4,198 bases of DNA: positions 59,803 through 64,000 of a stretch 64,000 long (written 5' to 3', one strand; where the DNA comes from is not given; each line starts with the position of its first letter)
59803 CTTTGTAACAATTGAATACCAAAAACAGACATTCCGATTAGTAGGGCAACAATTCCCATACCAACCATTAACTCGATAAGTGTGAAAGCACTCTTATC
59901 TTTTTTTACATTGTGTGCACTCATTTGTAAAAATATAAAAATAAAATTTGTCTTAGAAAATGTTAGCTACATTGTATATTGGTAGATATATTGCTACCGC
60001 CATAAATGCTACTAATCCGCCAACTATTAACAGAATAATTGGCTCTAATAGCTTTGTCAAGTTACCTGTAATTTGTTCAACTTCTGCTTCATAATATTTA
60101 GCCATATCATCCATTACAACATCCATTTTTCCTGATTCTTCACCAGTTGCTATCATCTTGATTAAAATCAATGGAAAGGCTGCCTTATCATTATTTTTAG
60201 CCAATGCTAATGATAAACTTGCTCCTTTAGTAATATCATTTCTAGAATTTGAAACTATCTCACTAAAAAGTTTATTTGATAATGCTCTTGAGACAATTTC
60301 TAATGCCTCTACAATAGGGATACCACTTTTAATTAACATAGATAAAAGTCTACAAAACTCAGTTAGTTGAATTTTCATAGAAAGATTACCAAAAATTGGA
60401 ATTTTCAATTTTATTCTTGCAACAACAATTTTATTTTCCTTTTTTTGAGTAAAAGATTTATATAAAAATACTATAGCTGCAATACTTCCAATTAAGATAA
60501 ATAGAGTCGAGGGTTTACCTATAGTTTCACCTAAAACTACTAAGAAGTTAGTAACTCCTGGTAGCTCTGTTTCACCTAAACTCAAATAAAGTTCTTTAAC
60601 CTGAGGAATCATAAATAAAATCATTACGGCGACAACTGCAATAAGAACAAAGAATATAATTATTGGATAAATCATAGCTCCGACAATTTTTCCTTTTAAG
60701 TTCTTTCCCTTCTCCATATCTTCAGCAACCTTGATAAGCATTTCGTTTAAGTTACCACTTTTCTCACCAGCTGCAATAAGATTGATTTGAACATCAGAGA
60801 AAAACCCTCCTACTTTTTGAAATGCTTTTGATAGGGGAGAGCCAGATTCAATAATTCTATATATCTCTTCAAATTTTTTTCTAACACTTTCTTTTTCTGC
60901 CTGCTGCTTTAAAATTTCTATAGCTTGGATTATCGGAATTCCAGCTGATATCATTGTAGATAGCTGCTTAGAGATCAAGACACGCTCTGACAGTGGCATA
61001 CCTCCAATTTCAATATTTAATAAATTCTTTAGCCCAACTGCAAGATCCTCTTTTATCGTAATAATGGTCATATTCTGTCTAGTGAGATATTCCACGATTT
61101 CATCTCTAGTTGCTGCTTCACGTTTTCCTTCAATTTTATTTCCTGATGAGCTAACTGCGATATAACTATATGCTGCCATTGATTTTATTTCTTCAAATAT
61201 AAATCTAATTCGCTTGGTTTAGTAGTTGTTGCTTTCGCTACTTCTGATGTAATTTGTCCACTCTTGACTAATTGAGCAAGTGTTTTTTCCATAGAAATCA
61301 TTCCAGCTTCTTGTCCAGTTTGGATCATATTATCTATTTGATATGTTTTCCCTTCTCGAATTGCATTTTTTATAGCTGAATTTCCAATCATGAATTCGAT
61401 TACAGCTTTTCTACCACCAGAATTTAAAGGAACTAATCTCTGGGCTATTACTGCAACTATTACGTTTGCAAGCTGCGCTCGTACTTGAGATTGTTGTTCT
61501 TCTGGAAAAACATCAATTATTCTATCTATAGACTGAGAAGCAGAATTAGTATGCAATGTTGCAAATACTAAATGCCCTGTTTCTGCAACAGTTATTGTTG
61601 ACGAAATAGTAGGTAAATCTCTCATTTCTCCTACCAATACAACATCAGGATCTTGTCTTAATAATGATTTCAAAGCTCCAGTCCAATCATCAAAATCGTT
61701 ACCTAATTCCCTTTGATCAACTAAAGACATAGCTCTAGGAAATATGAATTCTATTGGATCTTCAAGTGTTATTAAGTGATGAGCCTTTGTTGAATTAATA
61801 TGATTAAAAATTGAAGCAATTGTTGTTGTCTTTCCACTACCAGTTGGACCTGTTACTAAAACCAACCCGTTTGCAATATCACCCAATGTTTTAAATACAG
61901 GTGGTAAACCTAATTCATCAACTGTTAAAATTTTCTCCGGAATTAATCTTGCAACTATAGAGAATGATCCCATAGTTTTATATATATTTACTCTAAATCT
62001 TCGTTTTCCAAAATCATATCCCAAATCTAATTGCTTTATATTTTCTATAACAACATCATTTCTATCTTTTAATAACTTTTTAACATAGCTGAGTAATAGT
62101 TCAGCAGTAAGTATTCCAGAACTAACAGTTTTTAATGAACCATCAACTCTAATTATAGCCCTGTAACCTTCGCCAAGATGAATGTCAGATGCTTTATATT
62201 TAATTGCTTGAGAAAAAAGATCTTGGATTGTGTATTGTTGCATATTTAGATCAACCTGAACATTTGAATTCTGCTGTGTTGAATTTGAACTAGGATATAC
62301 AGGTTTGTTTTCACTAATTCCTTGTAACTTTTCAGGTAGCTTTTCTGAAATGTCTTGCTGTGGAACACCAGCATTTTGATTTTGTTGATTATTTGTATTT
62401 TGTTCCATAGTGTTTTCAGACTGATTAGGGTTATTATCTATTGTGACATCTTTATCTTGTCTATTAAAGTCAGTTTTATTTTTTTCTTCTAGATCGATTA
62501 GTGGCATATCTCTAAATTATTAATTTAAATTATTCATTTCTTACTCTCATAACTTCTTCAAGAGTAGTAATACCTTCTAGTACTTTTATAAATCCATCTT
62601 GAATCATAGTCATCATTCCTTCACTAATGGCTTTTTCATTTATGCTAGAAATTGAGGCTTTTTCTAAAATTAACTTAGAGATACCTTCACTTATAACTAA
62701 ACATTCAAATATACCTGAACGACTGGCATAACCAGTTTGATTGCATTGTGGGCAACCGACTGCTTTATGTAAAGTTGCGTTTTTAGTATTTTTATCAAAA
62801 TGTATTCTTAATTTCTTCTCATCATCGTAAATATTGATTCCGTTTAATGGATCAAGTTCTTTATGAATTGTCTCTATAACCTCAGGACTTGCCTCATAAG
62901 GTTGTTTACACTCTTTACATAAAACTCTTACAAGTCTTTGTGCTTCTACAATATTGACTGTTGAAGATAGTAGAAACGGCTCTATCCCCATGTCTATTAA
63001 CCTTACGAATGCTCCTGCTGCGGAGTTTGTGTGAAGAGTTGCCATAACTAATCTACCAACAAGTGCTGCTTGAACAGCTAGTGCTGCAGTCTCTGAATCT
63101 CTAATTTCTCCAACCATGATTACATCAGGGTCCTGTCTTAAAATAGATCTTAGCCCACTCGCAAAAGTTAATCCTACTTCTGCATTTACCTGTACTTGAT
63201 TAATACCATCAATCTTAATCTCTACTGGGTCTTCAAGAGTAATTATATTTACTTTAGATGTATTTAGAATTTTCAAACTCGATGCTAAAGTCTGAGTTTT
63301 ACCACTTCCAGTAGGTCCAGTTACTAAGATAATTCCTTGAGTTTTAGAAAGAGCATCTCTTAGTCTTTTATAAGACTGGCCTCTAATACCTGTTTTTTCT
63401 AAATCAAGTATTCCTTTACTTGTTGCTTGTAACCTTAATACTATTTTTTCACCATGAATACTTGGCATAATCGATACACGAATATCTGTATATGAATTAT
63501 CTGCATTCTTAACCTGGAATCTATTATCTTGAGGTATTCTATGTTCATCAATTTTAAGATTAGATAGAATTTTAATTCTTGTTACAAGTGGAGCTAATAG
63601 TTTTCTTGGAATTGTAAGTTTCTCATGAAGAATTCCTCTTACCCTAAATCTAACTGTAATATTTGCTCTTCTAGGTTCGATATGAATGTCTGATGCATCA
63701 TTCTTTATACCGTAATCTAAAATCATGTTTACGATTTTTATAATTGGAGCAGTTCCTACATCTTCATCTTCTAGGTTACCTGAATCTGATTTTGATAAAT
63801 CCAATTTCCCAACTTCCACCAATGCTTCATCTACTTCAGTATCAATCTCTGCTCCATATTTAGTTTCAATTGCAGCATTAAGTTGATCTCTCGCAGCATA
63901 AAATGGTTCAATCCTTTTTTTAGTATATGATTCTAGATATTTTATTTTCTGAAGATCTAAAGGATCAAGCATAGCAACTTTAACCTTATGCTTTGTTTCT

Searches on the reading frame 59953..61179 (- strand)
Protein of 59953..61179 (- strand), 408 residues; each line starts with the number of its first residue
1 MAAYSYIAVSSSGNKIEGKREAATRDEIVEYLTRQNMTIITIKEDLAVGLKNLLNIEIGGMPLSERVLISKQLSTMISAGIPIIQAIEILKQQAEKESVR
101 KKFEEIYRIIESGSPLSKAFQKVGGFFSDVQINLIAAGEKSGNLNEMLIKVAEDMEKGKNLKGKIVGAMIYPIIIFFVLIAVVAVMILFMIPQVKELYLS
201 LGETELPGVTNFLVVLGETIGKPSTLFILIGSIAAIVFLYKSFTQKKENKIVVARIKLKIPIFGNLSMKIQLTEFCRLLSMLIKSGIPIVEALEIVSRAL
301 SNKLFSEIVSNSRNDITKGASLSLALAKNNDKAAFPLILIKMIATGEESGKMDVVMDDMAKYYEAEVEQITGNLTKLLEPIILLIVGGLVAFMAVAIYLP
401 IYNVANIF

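Call 24: search_protein_families(library=pfam, proteins=[window:59953-61179:-], max_evalue=0.00001)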
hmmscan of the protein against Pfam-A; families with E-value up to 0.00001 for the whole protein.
window:59953-61179:- (408 aa): 1 family
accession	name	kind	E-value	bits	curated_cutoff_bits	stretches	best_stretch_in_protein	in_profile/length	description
PF00482.28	T2SSF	-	6.9e-61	204.2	25.2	2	71-192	3-125/125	Type II secretion system (T2SS), protein F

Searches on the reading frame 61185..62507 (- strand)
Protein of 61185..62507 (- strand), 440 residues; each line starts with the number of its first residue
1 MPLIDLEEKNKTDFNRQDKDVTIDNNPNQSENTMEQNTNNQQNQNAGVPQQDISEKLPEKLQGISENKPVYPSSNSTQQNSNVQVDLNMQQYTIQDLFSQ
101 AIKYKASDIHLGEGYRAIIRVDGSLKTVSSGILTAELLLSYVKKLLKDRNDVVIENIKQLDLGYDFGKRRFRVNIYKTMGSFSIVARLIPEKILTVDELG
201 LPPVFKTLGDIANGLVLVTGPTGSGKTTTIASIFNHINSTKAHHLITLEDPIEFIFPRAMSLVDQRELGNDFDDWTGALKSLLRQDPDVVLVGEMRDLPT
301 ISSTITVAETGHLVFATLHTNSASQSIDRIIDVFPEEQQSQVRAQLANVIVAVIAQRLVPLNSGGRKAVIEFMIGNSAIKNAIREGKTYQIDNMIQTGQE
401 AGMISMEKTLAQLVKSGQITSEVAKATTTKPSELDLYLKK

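Call 24: search_protein_families(library=pfam, proteins=[window:61185-62507:-], max_evalue=0.00001)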
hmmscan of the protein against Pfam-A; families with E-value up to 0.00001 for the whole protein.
window:61185-62507:- (440 aa): 1 family
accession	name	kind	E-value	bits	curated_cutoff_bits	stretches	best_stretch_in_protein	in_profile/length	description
PF00437.27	T2SSE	-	1.1e-46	159.6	24.9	1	91-371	9-291/370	Type II/IV secretion system protein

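Call 29: find_encoding_contigs(protein=window:61185-62507:-, flank=10000, max_places=2)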
Protein window:61185-62507:- (440 aa): 1 contig read that carries it; 1 place shown.
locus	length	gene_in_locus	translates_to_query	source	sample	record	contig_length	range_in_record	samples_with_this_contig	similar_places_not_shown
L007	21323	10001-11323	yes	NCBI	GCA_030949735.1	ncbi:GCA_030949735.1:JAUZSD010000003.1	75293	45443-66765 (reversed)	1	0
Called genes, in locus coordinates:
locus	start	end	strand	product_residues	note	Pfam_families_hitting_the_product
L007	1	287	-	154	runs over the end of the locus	-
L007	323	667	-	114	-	-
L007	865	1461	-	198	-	-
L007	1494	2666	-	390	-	PF22422:MGH1-like_GH, PF06202:GDE_C, PF01204:Trehalase, PF03200:Glyco_hydro_63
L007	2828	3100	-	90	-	-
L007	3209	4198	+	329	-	PF00149:Metallophos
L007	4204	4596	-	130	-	-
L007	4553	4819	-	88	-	-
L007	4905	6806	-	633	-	PF02518:HATPase_c, PF00204:DNA_gyraseB, PF01751:Toprim, PF00986:DNA_gyraseB_C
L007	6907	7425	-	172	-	-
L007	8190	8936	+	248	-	PF05157:MshEN, PF00437:T2SSE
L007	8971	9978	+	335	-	PF00437:T2SSE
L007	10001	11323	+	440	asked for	PF00437:T2SSE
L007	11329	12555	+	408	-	PF28597:T2SSF_N, PF00482:T2SSF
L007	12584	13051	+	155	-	PF07963:N_methyl (weak)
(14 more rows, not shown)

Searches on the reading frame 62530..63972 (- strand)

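Call 24: search_protein_families(library=pfam, proteins=[window:62530-63972:-], max_evalue=0.00001)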
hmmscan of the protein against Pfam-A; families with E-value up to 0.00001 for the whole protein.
window:62530-63972:- (480 aa): 1 family
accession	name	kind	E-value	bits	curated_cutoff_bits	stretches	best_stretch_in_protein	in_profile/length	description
PF00437.27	T2SSE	-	2.9e-125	418.2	24.9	1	72-476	3-370/370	Type II/IV secretion system protein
